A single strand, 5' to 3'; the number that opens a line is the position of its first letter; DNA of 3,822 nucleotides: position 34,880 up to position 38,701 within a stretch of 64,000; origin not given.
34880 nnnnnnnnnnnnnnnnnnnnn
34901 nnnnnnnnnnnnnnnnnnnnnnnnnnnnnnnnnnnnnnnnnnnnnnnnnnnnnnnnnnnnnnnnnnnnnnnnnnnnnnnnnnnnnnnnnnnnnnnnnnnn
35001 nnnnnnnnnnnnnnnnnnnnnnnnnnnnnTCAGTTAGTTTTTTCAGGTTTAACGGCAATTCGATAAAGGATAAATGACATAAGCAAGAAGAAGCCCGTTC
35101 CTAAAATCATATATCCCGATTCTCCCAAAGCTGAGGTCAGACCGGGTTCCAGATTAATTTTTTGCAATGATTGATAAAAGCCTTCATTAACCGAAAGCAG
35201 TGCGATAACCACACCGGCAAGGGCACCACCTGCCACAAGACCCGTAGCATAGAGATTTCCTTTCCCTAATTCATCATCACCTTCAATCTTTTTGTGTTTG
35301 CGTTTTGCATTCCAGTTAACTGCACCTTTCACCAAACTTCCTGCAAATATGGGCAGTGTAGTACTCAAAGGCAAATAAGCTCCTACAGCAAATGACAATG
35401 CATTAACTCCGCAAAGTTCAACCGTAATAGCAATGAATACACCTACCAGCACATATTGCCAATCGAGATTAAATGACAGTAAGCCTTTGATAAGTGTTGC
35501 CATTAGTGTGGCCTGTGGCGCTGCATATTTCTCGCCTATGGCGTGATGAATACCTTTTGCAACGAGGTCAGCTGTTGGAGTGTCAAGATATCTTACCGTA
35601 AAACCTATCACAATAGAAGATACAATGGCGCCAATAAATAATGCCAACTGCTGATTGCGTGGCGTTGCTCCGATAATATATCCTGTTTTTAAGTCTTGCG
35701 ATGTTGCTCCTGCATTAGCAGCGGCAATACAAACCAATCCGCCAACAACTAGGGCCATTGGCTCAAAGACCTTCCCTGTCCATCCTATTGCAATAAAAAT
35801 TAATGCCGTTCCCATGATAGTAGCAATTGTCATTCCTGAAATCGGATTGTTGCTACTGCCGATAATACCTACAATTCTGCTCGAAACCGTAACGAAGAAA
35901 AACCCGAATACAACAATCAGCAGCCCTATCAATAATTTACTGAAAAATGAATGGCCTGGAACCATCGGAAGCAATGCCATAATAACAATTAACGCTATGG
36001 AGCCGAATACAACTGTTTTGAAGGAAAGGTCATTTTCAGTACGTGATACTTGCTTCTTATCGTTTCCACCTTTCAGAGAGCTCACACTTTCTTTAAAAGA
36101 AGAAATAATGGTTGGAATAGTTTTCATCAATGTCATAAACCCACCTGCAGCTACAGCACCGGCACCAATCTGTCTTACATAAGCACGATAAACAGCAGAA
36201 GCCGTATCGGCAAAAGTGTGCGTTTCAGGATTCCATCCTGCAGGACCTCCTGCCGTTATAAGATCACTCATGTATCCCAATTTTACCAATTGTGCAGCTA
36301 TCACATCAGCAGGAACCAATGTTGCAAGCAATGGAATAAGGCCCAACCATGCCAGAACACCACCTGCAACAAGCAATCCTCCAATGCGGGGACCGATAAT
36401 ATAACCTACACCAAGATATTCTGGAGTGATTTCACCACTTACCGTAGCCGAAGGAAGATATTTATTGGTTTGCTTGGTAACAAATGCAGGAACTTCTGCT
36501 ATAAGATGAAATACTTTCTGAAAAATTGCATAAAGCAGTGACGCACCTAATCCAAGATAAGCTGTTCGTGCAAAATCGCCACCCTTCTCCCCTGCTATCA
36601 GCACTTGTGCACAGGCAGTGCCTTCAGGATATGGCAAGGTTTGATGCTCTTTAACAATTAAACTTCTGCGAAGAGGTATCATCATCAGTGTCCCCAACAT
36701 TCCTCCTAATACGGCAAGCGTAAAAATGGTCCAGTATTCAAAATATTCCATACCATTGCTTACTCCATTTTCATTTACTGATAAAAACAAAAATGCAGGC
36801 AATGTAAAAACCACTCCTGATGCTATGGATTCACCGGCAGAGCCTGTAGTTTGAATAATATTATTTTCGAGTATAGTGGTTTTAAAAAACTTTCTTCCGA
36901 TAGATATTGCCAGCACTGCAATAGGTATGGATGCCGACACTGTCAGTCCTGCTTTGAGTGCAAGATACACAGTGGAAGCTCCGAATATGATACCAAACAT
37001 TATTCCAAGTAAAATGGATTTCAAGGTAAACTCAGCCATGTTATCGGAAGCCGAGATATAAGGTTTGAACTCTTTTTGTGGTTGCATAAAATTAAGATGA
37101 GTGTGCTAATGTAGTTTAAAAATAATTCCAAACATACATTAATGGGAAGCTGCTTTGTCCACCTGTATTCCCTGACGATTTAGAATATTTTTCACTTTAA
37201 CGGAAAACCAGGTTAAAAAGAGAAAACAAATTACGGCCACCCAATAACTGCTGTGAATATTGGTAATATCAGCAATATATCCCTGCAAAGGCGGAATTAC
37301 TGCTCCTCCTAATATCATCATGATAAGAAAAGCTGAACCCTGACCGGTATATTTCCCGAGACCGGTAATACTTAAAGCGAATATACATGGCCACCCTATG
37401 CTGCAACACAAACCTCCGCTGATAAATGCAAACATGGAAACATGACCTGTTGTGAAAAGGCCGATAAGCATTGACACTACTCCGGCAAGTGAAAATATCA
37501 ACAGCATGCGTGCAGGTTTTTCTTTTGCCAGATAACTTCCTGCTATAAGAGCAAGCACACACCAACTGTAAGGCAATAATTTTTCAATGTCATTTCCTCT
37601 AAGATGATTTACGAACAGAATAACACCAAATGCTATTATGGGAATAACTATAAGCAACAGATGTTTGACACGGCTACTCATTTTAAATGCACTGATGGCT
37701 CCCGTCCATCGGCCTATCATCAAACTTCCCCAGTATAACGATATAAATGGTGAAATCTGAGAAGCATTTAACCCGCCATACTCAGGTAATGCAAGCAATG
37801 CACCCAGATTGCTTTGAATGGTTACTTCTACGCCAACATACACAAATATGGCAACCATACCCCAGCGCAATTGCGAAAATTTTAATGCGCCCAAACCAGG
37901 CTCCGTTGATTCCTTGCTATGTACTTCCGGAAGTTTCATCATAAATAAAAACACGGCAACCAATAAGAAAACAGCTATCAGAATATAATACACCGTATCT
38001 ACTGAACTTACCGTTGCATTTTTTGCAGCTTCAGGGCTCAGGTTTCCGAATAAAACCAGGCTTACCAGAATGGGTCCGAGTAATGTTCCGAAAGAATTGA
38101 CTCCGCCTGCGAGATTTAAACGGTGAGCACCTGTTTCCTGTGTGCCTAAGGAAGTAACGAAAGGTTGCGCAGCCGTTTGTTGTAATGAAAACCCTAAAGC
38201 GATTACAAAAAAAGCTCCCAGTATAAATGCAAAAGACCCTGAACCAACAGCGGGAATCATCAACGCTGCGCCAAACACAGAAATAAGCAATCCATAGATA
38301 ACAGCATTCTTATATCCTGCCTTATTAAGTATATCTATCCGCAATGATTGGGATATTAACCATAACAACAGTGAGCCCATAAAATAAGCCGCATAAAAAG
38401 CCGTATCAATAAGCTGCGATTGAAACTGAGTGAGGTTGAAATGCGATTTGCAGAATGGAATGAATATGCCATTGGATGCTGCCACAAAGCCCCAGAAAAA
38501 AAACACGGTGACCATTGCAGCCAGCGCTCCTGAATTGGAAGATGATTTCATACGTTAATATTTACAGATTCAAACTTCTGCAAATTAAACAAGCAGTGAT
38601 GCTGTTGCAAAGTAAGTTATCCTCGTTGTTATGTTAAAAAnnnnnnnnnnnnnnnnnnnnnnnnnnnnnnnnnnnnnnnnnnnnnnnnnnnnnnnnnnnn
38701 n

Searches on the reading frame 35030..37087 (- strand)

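Call 47: search_protein_families(library=pfam, proteins=[window:35030-37087:-], max_evalue=0.00001)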
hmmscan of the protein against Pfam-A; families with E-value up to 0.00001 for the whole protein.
window:35030-37087:- (685 aa): 1 family
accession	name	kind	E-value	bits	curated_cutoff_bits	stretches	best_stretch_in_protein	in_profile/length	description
PF03169.20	OPT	-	1.8e-81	275.1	25.8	1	19-631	1-622/623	OPT oligopeptide transporter protein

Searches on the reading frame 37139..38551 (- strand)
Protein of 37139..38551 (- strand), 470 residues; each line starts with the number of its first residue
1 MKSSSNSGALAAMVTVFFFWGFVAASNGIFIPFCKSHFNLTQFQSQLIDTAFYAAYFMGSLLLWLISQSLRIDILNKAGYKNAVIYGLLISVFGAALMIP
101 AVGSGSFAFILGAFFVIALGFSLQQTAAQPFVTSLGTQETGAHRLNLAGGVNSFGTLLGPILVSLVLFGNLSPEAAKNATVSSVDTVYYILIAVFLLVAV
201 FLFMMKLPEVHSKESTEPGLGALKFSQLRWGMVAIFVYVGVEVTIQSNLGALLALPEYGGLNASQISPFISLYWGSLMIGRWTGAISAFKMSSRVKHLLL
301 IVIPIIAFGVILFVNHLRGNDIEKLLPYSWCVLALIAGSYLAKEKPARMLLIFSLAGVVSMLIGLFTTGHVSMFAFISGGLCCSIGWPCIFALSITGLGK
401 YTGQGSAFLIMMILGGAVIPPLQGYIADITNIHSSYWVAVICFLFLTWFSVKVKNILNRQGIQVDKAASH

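Call 47: search_protein_families(library=pfam, proteins=[window:37139-38551:-], max_evalue=0.00001)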
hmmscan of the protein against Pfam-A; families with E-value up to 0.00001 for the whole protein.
window:37139-38551:- (470 aa): 1 family
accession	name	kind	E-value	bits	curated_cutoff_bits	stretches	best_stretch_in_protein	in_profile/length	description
PF07690.21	MFS_1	-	2.2e-17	63.4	33.4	1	16-334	4-302/347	Major Facilitator Superfamily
